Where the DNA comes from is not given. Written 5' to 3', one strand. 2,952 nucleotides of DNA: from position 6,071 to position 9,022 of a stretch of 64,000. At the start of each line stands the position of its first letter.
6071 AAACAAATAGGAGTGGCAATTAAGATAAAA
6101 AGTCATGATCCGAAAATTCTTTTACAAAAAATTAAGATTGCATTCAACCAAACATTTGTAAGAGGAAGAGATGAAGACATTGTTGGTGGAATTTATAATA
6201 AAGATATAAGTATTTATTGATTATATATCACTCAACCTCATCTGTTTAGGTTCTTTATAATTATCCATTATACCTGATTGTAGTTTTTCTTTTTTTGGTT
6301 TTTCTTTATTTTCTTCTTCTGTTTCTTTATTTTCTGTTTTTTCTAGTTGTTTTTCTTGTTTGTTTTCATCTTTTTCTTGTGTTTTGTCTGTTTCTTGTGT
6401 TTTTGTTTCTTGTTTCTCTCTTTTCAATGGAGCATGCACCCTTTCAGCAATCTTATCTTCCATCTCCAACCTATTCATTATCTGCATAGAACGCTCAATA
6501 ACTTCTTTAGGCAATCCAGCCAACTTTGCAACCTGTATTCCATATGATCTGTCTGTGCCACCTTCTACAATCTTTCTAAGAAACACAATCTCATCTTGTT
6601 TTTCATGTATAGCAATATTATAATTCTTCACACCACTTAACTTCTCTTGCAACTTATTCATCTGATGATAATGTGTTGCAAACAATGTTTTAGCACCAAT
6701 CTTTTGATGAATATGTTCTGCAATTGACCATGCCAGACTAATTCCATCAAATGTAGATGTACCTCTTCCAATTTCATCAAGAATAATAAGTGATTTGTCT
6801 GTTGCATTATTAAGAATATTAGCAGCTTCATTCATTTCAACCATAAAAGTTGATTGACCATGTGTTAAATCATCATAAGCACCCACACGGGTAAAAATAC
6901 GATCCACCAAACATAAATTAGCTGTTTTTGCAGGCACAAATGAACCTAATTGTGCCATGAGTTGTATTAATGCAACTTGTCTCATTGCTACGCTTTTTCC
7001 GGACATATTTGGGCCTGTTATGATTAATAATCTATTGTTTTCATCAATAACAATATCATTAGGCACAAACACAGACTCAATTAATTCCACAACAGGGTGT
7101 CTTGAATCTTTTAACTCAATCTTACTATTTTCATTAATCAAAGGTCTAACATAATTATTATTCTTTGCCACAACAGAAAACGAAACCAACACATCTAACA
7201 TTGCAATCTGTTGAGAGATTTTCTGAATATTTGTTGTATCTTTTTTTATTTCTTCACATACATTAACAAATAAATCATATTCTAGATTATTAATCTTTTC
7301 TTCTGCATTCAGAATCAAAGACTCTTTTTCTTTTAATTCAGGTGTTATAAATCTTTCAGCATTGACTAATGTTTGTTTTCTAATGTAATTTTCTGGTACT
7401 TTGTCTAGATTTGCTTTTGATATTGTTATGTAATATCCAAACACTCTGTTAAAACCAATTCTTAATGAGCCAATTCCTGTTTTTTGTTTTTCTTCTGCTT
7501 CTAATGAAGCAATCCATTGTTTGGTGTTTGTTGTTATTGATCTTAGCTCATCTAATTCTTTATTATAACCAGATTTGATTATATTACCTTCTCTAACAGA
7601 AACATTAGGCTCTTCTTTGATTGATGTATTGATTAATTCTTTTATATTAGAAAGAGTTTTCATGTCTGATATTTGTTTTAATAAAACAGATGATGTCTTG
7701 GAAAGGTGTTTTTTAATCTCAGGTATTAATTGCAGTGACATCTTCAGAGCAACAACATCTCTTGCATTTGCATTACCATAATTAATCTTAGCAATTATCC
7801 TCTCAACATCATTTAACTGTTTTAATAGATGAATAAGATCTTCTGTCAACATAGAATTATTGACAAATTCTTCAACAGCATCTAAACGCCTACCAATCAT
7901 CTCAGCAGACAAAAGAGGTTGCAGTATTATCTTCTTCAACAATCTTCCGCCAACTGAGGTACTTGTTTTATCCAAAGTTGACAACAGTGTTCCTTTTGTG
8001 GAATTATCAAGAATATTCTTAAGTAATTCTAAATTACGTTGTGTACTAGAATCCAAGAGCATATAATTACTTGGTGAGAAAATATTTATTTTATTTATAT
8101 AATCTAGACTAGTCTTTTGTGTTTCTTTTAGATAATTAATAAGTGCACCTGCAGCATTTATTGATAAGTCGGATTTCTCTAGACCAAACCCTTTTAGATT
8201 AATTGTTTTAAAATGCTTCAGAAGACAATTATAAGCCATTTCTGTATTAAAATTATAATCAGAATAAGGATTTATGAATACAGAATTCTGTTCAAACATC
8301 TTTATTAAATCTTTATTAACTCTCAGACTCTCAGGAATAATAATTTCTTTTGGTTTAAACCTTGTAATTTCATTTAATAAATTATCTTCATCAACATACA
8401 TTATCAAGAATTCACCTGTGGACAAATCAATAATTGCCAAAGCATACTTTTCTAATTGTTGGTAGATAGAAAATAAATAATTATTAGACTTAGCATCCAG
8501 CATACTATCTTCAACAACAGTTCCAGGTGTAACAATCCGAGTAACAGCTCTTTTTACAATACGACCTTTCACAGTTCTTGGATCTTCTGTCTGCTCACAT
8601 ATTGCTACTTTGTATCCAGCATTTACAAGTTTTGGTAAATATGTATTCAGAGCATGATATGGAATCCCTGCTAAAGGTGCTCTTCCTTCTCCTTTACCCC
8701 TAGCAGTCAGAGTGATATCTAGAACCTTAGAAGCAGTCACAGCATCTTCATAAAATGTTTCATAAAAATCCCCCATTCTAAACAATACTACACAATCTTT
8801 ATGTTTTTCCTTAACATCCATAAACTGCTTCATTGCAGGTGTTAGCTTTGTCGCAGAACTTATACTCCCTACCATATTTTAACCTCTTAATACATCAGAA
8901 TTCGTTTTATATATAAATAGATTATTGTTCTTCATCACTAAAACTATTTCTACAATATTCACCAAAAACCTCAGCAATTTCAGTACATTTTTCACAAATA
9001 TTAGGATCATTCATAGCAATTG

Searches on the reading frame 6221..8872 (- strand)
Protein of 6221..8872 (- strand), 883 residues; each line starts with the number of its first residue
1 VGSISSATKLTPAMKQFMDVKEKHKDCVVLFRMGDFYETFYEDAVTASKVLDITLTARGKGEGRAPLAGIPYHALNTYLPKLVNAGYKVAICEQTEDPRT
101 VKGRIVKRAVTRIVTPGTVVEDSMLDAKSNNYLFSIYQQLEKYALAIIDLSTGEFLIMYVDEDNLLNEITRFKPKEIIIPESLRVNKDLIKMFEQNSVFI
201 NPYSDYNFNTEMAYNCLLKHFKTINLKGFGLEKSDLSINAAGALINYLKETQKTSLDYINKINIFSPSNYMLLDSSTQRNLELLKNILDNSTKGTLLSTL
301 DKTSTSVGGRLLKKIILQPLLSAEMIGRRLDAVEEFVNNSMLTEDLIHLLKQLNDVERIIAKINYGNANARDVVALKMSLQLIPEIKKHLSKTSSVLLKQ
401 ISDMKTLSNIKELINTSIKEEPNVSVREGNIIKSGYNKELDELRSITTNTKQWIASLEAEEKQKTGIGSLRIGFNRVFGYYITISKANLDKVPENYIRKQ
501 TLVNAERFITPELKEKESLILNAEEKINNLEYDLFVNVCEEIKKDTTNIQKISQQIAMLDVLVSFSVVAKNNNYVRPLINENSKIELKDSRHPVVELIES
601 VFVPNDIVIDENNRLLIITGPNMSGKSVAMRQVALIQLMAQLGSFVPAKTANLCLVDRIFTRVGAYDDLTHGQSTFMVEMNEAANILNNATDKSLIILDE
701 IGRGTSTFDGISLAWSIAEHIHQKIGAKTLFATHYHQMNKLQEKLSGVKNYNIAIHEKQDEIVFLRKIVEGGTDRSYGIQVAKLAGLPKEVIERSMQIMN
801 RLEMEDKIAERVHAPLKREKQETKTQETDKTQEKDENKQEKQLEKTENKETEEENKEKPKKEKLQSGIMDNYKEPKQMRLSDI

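Call 60: search_protein_families(library=pfam, proteins=[window:6221-8872:-], max_evalue=0.00001)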
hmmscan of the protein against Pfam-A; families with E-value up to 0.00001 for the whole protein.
window:6221-8872:- (883 aa): 5 families
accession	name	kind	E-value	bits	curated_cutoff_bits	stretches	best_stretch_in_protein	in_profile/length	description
PF00488.27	MutS_V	-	6.2e-85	284.4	30.2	1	616-803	1-188/188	MutS domain V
PF05192.23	MutS_III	-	5.8e-51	174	34.1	1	276-566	1-194/194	MutS domain III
PF01624.25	MutS_I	-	2e-43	147.6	20.6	1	11-122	1-112/113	MutS domain I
PF05190.23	MutS_IV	-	9.1e-31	106.4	22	1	435-526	1-92/92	MutS family domain IV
PF05188.22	MutS_II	-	1.6e-27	96.9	25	1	131-259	1-132/133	MutS domain II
